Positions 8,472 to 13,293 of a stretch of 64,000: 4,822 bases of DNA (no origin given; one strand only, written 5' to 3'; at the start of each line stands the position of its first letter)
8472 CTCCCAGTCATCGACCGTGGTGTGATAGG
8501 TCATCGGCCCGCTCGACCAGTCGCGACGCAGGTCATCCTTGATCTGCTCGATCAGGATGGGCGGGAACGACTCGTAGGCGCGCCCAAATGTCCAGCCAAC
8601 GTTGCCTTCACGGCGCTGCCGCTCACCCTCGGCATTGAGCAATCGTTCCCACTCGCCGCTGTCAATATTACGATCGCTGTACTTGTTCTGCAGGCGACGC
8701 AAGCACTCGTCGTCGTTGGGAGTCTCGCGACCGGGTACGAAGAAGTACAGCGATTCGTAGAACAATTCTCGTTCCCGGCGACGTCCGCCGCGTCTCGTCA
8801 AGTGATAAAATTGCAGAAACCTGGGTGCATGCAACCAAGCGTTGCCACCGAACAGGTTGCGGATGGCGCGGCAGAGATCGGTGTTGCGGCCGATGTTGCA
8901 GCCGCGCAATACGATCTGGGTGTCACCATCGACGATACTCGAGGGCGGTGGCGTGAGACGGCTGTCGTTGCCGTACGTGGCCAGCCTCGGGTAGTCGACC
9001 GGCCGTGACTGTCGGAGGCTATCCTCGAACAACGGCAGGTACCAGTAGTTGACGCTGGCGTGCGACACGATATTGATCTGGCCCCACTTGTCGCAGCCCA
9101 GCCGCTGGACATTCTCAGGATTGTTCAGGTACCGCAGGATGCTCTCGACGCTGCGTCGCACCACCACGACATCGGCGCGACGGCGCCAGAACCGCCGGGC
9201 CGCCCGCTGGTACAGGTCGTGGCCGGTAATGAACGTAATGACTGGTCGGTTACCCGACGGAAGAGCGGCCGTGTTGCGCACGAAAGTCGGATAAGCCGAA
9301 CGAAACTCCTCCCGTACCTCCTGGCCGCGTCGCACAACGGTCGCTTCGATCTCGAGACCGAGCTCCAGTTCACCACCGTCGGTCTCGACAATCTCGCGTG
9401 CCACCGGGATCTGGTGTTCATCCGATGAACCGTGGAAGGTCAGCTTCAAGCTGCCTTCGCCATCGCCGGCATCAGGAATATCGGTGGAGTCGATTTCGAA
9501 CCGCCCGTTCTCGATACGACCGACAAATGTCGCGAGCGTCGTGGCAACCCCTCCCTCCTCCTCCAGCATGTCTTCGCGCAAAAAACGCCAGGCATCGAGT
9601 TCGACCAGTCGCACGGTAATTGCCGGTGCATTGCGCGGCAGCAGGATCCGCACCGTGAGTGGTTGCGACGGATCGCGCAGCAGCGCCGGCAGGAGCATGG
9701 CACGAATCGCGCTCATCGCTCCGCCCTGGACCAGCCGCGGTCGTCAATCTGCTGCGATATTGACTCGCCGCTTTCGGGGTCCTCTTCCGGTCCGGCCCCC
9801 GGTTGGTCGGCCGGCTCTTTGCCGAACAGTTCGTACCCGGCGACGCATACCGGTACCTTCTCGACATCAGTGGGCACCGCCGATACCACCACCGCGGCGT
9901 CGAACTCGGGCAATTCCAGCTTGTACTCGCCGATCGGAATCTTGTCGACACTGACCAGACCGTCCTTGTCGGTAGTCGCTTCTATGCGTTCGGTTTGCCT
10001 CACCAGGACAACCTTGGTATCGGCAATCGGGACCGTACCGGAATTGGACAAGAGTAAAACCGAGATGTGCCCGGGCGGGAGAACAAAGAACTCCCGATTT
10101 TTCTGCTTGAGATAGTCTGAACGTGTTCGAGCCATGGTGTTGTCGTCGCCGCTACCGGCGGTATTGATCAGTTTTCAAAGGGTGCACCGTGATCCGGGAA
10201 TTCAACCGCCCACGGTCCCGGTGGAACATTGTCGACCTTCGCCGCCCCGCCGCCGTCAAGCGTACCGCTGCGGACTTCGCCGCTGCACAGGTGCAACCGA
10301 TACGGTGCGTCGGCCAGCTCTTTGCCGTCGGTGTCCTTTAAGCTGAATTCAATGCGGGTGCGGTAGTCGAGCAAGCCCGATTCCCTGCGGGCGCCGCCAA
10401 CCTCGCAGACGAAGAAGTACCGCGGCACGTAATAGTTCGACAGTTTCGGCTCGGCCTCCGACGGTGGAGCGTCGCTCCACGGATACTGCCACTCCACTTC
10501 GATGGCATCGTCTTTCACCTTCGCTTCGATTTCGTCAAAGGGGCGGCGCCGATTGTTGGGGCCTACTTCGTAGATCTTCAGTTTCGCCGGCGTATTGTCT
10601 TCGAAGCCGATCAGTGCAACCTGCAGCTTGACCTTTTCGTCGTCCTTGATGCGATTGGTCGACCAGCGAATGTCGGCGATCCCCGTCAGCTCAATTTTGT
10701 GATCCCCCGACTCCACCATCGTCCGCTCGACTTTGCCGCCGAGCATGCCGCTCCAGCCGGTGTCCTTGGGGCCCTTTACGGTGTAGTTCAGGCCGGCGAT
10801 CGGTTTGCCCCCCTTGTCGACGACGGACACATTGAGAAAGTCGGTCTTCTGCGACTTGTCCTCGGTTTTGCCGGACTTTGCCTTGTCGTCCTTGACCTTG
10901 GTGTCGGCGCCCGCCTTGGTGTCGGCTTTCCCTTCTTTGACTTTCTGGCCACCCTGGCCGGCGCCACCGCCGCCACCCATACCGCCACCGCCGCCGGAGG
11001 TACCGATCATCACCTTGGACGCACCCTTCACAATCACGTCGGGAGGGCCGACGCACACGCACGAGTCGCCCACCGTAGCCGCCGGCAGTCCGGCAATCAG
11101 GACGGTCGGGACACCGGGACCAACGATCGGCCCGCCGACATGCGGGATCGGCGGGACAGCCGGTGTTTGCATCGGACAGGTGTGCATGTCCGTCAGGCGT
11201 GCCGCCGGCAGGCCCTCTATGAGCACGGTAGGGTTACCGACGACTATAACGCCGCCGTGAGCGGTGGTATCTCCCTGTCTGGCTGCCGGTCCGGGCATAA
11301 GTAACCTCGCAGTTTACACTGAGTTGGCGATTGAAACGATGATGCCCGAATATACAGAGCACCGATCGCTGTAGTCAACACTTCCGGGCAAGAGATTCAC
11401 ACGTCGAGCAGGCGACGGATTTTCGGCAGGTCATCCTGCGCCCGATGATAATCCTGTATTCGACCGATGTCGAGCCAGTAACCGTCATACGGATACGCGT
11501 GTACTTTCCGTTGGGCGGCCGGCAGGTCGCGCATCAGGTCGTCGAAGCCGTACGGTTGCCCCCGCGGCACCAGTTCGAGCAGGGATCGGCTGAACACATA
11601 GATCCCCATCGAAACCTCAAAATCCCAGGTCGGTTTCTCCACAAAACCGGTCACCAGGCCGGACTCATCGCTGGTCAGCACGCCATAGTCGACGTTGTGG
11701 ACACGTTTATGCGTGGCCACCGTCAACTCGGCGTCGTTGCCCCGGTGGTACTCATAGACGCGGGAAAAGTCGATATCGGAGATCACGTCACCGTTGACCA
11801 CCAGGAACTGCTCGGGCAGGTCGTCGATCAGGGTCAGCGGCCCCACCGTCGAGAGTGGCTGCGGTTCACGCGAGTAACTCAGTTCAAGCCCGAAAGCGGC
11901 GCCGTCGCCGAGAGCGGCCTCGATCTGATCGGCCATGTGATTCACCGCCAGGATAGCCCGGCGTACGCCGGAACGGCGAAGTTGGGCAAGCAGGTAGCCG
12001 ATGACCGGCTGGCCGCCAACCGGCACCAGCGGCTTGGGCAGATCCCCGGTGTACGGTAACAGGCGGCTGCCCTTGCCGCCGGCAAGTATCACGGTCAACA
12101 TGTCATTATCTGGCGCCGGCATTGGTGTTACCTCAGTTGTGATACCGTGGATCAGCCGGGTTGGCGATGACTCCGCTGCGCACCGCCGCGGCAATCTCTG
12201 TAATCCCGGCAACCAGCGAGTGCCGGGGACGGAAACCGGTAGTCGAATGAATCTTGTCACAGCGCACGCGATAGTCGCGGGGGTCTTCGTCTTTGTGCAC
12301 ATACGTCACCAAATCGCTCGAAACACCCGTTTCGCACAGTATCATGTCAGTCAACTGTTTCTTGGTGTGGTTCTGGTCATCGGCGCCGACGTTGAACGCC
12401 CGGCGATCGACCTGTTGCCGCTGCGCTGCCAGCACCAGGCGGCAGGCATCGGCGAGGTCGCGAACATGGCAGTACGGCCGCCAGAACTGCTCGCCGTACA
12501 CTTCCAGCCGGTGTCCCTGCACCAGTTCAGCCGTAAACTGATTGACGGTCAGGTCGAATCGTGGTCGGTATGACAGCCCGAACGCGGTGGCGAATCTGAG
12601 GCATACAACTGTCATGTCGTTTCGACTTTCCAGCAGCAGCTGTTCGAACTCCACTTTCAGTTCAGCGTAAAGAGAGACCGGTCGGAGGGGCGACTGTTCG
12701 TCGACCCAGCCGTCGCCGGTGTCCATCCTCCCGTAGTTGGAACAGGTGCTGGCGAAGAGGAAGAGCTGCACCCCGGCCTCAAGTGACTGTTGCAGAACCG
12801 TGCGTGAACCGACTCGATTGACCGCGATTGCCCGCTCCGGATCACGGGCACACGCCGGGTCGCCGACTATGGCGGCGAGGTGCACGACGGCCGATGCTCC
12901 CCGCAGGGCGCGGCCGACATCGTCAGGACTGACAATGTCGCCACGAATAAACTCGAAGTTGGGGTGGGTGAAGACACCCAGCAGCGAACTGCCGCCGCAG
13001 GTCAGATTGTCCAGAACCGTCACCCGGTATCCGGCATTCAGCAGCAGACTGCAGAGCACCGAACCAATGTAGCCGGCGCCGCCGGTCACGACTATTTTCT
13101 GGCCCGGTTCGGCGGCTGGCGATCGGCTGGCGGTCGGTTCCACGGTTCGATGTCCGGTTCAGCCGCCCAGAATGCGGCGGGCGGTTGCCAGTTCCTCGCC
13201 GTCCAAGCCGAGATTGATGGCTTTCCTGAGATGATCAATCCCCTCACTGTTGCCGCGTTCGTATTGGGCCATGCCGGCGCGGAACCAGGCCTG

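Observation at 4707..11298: T6SS cargo island: PAAR spike protein plus two candidate effector/immunity pairs from families I cannot name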

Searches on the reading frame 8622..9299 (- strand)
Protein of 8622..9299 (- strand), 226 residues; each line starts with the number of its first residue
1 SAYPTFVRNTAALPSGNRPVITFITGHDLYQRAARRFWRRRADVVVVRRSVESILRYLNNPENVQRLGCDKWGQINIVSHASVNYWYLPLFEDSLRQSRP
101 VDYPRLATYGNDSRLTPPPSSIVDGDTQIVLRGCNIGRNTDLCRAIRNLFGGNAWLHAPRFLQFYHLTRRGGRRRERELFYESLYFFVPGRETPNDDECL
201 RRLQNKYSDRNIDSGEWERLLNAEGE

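Call 57: predict_structure(alignment_id=A5)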
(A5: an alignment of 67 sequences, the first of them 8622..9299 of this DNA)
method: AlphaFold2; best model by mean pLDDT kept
length: 226 residues; sequences in the alignment: 67
mean_pLDDT: 92.0   pTM: 0.87
mean pLDDT of the five models: 92.0, 92.0, 91.2, 91.1, 90.9
residues with pLDDT >= 90: 195; 70-90: 13; 50-70: 11; < 50: 7
segments of 3 or more residues with pLDDT < 50: 1-6
pLDDT, mean of each block of 10 residues (from residue 1): 47 77 97 97 97 98 97 97 97 85 97 98 97 95 98 96 93 92 93 95 95 92 79
secondary structure, 60 per line:
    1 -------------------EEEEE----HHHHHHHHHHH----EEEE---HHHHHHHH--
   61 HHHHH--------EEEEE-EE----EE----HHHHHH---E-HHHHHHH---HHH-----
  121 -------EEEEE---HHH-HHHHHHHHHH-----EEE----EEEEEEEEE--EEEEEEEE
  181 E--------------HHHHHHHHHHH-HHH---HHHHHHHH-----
elements in order: E20-24 H29-39 E44-47 H51-58 H61-65 E74-78 H92-97 H103-109 E128-132 H140-149 E155-157 E162-170 E173-181 H196-206 H214-221

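Call 60: fold_search(model_id=the predicted structure, library=pdb)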
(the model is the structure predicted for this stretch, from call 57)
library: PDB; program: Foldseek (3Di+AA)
matches with E <= 10: 980; with E <= 0.001: 0
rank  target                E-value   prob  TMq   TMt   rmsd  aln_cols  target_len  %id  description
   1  4ps0_B                2.1e-02  0.77  0.27  0.26   7.4       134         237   12  Caspase-8 specific unnatural amino acid peptides (released 2015-01-21)
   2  1vm6_D                2.1e-02  0.30  0.23  0.23  14.9       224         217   10  Crystal structure of Dihydrodipicolinate reductase (TM1520) from Thermotoga maritima at 2.27 A resolution (released 2004-09-21)
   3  1vm6_B                3.5e-02  0.25  0.23  0.23  14.9       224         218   10  Crystal structure of Dihydrodipicolinate reductase (TM1520) from Thermotoga maritima at 2.27 A resolution (released 2004-09-21)
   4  9qpe_G                4.3e-02  0.90  0.39  0.48  10.0       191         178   12  Hcp3-Tce1 complex from the Pseudomonas aeruginosa Type VI Secretion System (released 2026-04-08)
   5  7wr5_C                4.9e-02  0.33  0.27  0.26  10.0       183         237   16  Crystal structure of OspC3-calmodulin-caspase-4 complex binding with 2'-aF-NAD+ (released 2023-01-25)
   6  4qui_B                8.7e-02  0.51  0.26  0.24   7.4       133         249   12  Caspase-3 F128AV266H (released 2014-11-05)
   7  7wkq_C                9.3e-02  0.16  0.23  0.26  11.2       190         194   12  Crystal Structure of halohydrin dehalogenase from Acidimicrobiia bacterium (released 2022-02-23)
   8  6kmt_D                1.1e-01  0.47  0.27  0.27   7.8       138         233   12  P32 of caspase-11 mutant C254A (released 2020-03-11)
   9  5v6z_A                1.1e-01  0.41  0.28  0.31   7.4       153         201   10  Crystal structure of human caspase-7 soaked with allosteric inhibitor 2-{[2-(4-chlorophenyl)-2-oxoethyl]sulfanyl}benzo (released 2018-03-21)
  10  7wr4_C                1.2e-01  0.25  0.28  0.27   9.5       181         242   14  Crystal structure of OspC3-calmodulin-caspase-4 complex (released 2023-01-25)
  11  3mm4                  1.3e-01  0.33  0.27  0.38   8.7       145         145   12  Crystal structure of the receiver domain of the histidine kinase CKI1 from Arabidopsis thaliana (released 2011-04-13)
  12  1vm6_C                1.3e-01  0.15  0.22  0.23  15.4       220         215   10  Crystal structure of Dihydrodipicolinate reductase (TM1520) from Thermotoga maritima at 2.27 A resolution (released 2004-09-21)
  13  3hv2_B                1.4e-01  0.38  0.27  0.41   6.8       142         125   10  Crystal structure of signal receiver domain OF HD domain-containing protein FROM Pseudomonas fluorescens Pf-5 (released 2009-06-23)
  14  8dgz_B                1.5e-01  0.44  0.27  0.27   7.3       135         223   12  Caspase-7 bound to substrate mimic and allosteric inhibitor (released 2023-07-05)
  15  4fgs_B                1.8e-01  0.35  0.32  0.32   7.8       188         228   11  Crystal structure of a probable dehydrogenase protein (released 2012-08-15)
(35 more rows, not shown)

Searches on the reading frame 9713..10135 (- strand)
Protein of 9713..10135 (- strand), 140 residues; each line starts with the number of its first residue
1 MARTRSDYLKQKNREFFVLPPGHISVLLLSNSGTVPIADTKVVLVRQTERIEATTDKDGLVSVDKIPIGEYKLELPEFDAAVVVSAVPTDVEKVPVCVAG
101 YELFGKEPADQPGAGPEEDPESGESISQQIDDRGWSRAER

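Call 3: search_protein_families(library=pfam, proteins=[window:9713-10135:-], max_evalue=0.1)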
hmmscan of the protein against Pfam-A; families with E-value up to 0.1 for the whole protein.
window:9713-10135:- (140 aa): 3 families
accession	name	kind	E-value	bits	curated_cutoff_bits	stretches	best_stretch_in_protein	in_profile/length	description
PF17802.7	SpaA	-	0.00042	20.9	23.1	1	31-74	10-57/91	Prealbumin-like fold domain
PF13620.12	CarboxypepD_reg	-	0.0024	18.6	32.3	1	34-74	11-53/82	Carboxypeptidase regulatory-like domain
PF19106.5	DUF5793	-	0.025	15.2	25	1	38-83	52-97/157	Family of unknown function (DUF5793)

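Call 6: search_protein_families(library=ncbifam, proteins=[window:9713-10135:-], max_evalue=0.1)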
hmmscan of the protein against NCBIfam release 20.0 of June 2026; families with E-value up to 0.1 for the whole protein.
window:9713-10135:- (140 aa): 0 families

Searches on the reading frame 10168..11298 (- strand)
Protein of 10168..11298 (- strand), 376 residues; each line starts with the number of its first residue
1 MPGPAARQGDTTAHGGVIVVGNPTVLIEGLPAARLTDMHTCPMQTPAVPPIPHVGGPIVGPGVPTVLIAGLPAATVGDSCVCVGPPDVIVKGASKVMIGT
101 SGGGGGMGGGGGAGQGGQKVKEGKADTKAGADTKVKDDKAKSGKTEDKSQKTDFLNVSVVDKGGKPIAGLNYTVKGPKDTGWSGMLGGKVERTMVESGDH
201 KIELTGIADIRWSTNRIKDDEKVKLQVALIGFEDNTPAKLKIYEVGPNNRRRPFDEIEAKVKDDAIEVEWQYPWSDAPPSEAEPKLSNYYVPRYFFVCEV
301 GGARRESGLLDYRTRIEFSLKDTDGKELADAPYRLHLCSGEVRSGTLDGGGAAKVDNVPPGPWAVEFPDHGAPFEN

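Call 3: search_protein_families(library=pfam, proteins=[window:10168-11298:-], max_evalue=0.1)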
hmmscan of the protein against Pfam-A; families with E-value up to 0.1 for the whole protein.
window:10168-11298:- (376 aa): 1 family
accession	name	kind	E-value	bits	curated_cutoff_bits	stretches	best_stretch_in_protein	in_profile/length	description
PF05488.18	PAAR_motif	-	3.3e-23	82.1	27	2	8-44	1-37/70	PAAR motif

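Call 6: search_protein_families(library=ncbifam, proteins=[window:10168-11298:-], max_evalue=0.1)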
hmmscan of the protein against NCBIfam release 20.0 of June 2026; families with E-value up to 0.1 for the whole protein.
window:10168-11298:- (376 aa): 1 family
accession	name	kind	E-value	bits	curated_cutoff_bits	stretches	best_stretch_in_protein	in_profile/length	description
NF033420.0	T6SS_PAAR_dom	equivalog_domain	1.7e-07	31.3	124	1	16-99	20-94/94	type VI secretion system PAAR protein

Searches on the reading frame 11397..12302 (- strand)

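Call 4: search_protein_families(library=pfam, proteins=[window:11397-12302:-], max_evalue=0.01)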
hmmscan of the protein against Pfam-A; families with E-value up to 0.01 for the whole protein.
window:11397-12302:- (301 aa): 2 families
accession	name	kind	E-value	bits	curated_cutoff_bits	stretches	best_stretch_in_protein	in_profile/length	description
PF00483.29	NTP_transferase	-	1.1e-38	133.7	21.2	1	70-292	2-242/245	Nucleotidyl transferase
PF12804.13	NTP_transf_3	-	3.5e-12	47.2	27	1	71-202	2-127/160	MobA-like NTP transferase domain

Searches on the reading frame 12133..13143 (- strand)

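Call 4: search_protein_families(library=pfam, proteins=[window:12133-13143:-], max_evalue=0.01)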
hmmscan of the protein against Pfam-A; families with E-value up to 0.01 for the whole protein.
window:12133-13143:- (336 aa): 9 families
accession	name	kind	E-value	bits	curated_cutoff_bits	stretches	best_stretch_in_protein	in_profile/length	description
PF01370.27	Epimerase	-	3e-44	151.7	20.9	1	17-253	1-240/240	NAD dependent epimerase/dehydratase family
PF16363.11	GDP_Man_Dehyd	-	1.5e-24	87.5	27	1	19-315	2-330/332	GDP-mannose 4,6 dehydratase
PF01073.25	3Beta_HSD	-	1.2e-20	74.1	22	1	18-193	1-187/280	3-beta hydroxysteroid dehydrogenase/isomerase family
PF04321.23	RmlD_sub_bind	-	4.4e-16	59.2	27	1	16-290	2-255/287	RmlD substrate binding domain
PF02719.21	Polysacc_synt_2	-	1.6e-08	34.5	20.2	1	17-133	1-128/293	Polysaccharide biosynthesis protein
PF13460.12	NAD_binding_10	-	2.3e-08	34.5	27.2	1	21-182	1-143/184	NAD(P)H-binding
PF05368.20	NmrA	-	7.9e-06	26.1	27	1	15-134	3-108/298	NmrA-like family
PF07993.18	NAD_binding_4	-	0.0015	18.2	20.1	0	72-143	78-145/258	Male sterility protein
PF07992.20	Pyr_redox_2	-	0.0092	15.9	26.1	0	13-46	142-173/291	Pyridine nucleotide-disulphide oxidoreductase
